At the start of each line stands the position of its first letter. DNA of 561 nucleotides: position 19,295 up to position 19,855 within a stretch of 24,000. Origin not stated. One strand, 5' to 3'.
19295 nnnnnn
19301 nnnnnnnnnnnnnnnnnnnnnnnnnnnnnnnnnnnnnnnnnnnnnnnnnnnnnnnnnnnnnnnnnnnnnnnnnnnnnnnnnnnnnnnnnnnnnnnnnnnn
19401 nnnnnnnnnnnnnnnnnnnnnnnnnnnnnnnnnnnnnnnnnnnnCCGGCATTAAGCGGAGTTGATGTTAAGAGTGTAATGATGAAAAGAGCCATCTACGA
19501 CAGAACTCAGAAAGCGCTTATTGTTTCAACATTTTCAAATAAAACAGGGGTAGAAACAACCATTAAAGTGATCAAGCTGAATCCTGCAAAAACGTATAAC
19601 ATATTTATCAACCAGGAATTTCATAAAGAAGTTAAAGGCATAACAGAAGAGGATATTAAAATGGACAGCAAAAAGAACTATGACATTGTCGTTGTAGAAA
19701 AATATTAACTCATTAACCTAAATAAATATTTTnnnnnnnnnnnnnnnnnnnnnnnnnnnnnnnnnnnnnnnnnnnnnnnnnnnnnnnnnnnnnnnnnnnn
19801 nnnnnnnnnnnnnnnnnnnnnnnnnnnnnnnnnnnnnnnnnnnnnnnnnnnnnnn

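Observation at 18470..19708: Ldi-like protein keeps the recalled catalytic Cys-x8-Cys pair and His, and carries a novel C-terminal domain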

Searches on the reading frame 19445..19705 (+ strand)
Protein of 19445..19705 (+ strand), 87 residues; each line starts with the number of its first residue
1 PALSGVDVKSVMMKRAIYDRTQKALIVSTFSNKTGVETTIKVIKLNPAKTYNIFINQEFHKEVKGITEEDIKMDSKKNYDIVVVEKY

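Call 65: search_protein_representatives(alignment_id=A5)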
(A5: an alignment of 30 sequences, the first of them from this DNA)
Query: 30 sequences, 86 profile positions. Proteins with E-value up to 0.001 (for the whole library): 185; up to 1e-10: 44; up to 1e-30: 0. The best 150 are listed.
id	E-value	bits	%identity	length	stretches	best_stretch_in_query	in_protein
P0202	1.4e-26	108.7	-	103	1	1-86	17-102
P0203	4.0e-25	104.0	-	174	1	1-86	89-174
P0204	1.3e-24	102.4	-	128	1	1-84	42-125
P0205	2.0e-22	95.3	-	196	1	1-85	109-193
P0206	6.7e-22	93.6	-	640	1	1-85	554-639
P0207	8.2e-22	93.3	-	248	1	1-85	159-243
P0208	5.5e-21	90.7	-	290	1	1-86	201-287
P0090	5.7e-21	90.7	-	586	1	1-85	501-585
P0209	3.5e-20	88.1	-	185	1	1-85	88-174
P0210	4.6e-20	87.7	-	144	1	1-85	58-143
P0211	8.4e-20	86.9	-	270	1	1-85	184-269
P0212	2.1e-19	85.6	-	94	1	1-77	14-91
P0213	2.4e-19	85.4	-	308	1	1-85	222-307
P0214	3.5e-19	84.9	-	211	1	1-85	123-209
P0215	4.9e-19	84.5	-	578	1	1-85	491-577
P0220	1.8e-15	73.0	-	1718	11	35-73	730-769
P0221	3.0e-15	72.3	-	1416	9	34-73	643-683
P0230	6.5e-13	64.8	-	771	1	1-85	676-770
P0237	3.7e-11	59.2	-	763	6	35-74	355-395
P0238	5.5e-11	58.7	-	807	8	33-69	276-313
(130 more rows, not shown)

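Call 66: search_protein_families(library=pfam, proteins=[P0220, P0221, P0237, P0238, P0206, P0230], max_evalue=0.001)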
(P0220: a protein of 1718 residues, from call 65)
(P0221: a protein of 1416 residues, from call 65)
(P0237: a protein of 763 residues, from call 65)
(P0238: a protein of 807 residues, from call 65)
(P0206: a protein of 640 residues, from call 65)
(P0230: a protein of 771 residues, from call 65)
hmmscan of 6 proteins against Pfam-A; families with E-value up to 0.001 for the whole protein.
P0220 (1718 aa): 10 families
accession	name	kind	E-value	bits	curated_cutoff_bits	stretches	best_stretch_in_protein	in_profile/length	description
PF00041.27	fn3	-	1.7e-72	240.1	25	8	903-1006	3-82/84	Fibronectin type III domain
PF16656.11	Pur_ac_phosph_N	-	3.4e-29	101.7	30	1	666-759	9-89/93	Purple acid Phosphatase, N-terminal domain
PF25059.1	FN3_DSCAM-DSCAML_C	-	6.9e-25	87.6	39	0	728-762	40-74/89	DSCAM/DSCAML C-terminal Fn3-like domain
PF09294.16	Interfer-bind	-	6.1e-14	52.6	21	0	911-1003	12-92/104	Interferon-alpha/beta receptor, fibronectin type III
PF13115.11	YtkA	-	2.4e-09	38.1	25.9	0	927-954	25-53/85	YtkA-like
PF14406.12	Bacteroid_pep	-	1.2e-08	35.6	25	0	1114-1145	15-47/52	Ribosomally synthesized peptide in Bacteroidetes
PF10179.15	NDNF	-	9.2e-08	32.6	27.3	0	959-1002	72-115/127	Neuron-derived neurotrophic factor, first Fn(III) domain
PF22850.1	CATSPERD-E_C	-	6e-06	26.3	27.4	0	899-947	90-134/215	CATSPERD/E C-terminal domain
PF11519.13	DUF3222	-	0.00041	20.8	25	0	229-249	47-67/75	Protein of unknown function (DUF3222)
PF24942.1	Fn3_Dep-1_1st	-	0.00085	19.8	26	0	707-760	30-85/96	Dep-1 first Fn3-like domain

P0221 (1416 aa): 17 families
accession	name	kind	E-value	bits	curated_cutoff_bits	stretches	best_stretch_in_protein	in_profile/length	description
PF00041.27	fn3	-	3.3e-110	360.9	25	11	966-1044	2-81/84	Fibronectin type III domain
PF00102.32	Y_phosphatase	-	4.6e-88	295.2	20.9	1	1149-1381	1-233/234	Protein-tyrosine phosphatase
PF25059.1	FN3_DSCAM-DSCAML_C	-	1.4e-19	70.6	39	0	1012-1043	42-73/89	DSCAM/DSCAML C-terminal Fn3-like domain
PF16323.11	DUF4959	-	2.3e-17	63.7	32.9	0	120-215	12-103/106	Domain of unknown function (DUF4959)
PF24946.1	Fn3_Dep-1_4th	-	2.1e-16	60.2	27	0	1013-1047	64-98/100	Dep-1 fourth Fn3-like domain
PF24942.1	Fn3_Dep-1_1st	-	6.1e-15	55.5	26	0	1011-1041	54-84/96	Dep-1 first Fn3-like domain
PF16656.11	Pur_ac_phosph_N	-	1.1e-13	52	30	0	877-940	6-75/93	Purple acid Phosphatase, N-terminal domain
PF25300.1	Fn3_Dep-1_3rd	-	9.4e-12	45.1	26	0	974-1045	7-82/85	Dep-1 third Fn3-like domain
PF16538.11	FlgT_C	-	3.3e-10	40.7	27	0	373-404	12-43/77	Flagellar assembly protein T, C-terminal domain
PF24943.1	Fn3_Dep-1_2nd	-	1.2e-09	38.3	27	0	651-685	64-97/97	Dep-1 second Fn3-like domain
PF01759.27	NTR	-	7.2e-08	32.6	21.9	0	807-836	7-36/106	UNC-6/NTR/C345C module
PF22680.2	Glyco_hydro_123_N_2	-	1e-06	29.1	27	0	595-630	106-141/142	Glycoside hydrolase 123 N-terminal domain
PF22785.1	Tc-R-P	-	8e-06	26.8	27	1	1290-1337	55-99/106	Polymorphic toxin system, DSP-PTPase phosphatase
PF17470.7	Gp45_2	-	5.1e-05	23.6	28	0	542-559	35-53/58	Phage gene product 45.2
PF22784.1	PTP-SAK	-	0.00013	22.5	27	1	1304-1341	73-111/153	Swiss Army Knife protein, DSP-PTPase phosphatase domain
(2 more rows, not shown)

P0237 (763 aa): 7 families
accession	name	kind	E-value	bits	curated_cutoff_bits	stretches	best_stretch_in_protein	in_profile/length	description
PF00041.27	fn3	-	5.3e-31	107.1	25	3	289-382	8-76/84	Fibronectin type III domain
PF16656.11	Pur_ac_phosph_N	-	8.6e-22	78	30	1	292-380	10-85/93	Purple acid Phosphatase, N-terminal domain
PF25059.1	FN3_DSCAM-DSCAML_C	-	1.4e-12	48.2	39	0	721-755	46-80/89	DSCAM/DSCAML C-terminal Fn3-like domain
PF14406.12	Bacteroid_pep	-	1.8e-07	31.7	25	0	617-651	15-50/52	Ribosomally synthesized peptide in Bacteroidetes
PF22849.2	CATSPERE_Ig-like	-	2.4e-06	28.1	28.3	0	201-265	5-69/111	CATSPERE Ig-like domain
PF02679.21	ComA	-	0.00023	21.1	25.2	0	475-593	11-129/243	(2R)-phospho-3-sulfolactate synthase (ComA)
PF24942.1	Fn3_Dep-1_1st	-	0.00034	21.1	26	0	319-377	18-77/96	Dep-1 first Fn3-like domain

P0238 (807 aa): 15 families
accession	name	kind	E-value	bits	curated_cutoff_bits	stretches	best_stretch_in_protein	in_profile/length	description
PF00041.27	fn3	-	8.8e-86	282.7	25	8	234-307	1-75/84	Fibronectin type III domain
PF10179.15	NDNF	-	7.2e-42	142.9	27.3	0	249-313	57-121/127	Neuron-derived neurotrophic factor, first Fn(III) domain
PF25059.1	FN3_DSCAM-DSCAML_C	-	4.3e-27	94.7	39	0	275-321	39-85/89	DSCAM/DSCAML C-terminal Fn3-like domain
PF18370.7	RGI_lyase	-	2e-19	70.2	27.8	0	58-118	16-78/86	Rhamnogalacturonan I lyases beta-sheet domain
PF16656.11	Pur_ac_phosph_N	-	6.1e-18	65.6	30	0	625-694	28-93/93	Purple acid Phosphatase, N-terminal domain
PF16893.11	fn3_2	-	3.1e-17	63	27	0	239-308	8-81/89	Fibronectin type III domain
PF17425.8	Arylsulfotran_N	-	2.3e-13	50.5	24.2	0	88-130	46-87/88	Arylsulfotransferase Ig-like domain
PF14486.12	DUF4432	-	2.7e-11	43.2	32.5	0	408-506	199-298/304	Domain of unknown function (DUF4432)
PF15418.12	DUF4625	-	3.5e-11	43.9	27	0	97-123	99-125/131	Domain of unknown function (DUF4625)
PF25788.1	Ig_Rha78A_N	-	3.2e-10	40.6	27.4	0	656-695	63-102/105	Rha78A-like, N-terminal immunoglobulin domain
PF17744.7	DUF5581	-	6.6e-09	36.8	25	0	265-303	47-82/105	Family of unknown function (DUF5581) Fn3-like domain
PF19743.5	ASTN1_2_fn3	-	9.3e-08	32.9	24.3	0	660-688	90-118/123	ASTN1/2 Fn3 domain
PF21764.3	Invasin_D4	-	3.7e-07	31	27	0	689-734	8-53/88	Invasin, domain 4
PF01789.22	PsbP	-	0.00031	21.3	23.5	0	588-678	47-136/155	PsbP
PF03778.18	DUF321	-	0.00048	20.1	25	0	12-19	9-16/23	Protein of unknown function (DUF321)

P0206 (640 aa): 2 families
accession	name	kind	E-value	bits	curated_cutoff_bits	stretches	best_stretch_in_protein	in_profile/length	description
PF18566.7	Ldi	-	3e-78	264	26.1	2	179-363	1-190/318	Linalool dehydratase/isomerase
PF00041.27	fn3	-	0.00016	22.3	25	0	82-116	46-73/84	Fibronectin type III domain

P0230 (771 aa): 1 family
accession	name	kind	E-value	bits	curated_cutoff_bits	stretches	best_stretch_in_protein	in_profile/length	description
PF18566.7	Ldi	-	3.7e-49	168.4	26.1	3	269-372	1-101/318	Linalool dehydratase/isomerase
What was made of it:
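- On Fibronectin type III-like domain (C-terminal module 482-565): The four of these that were scanned are Pfam fn3 arrays (calls 65, 66).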
